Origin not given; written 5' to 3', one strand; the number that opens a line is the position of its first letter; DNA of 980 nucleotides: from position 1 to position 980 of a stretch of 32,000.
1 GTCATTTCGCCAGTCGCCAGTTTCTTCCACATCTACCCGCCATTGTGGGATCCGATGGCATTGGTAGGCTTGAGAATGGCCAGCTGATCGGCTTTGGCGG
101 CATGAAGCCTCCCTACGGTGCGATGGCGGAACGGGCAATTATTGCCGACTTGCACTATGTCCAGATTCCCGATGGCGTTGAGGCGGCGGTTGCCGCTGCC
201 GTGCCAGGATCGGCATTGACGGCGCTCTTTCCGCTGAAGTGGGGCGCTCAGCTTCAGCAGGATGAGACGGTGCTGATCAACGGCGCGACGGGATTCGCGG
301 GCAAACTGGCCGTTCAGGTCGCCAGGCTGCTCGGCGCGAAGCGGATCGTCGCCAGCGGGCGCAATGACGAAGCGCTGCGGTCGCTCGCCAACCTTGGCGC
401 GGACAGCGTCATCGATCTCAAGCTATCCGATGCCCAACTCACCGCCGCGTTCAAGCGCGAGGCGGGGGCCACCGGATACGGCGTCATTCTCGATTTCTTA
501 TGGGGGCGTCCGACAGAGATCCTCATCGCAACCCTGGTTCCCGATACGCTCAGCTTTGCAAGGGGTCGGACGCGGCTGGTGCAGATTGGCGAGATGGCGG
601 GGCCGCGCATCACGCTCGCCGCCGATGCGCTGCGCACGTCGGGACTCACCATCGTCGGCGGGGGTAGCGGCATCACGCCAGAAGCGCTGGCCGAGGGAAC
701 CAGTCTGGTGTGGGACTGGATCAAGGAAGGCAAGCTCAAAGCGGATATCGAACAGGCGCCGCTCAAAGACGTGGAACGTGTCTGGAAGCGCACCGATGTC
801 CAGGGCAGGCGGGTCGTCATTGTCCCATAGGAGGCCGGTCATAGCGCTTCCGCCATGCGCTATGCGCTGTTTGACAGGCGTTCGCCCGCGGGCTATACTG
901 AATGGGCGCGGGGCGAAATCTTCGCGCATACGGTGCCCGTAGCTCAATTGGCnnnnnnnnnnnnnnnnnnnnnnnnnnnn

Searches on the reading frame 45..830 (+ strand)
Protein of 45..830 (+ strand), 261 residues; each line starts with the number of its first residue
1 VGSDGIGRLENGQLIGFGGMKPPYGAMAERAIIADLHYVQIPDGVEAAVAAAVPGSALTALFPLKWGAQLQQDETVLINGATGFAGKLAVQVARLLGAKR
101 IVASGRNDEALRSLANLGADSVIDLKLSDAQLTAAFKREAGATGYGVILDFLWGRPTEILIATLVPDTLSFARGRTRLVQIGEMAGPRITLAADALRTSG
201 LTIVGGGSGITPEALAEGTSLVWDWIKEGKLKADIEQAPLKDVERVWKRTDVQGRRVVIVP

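Call 63: search_protein_families(library=pfam, proteins=[window:45-830:+], max_evalue=0.001)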
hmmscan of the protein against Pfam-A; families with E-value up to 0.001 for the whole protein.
window:45-830:+ (261 aa): 2 families
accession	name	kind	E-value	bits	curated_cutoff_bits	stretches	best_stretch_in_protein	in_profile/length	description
PF00107.32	ADH_zinc_N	-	5.3e-09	36.6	31.8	1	86-184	3-91/129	Zinc-binding dehydrogenase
PF13602.12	ADH_zinc_N_2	-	1.7e-05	26.2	27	1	117-248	1-121/134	Zinc-binding dehydrogenase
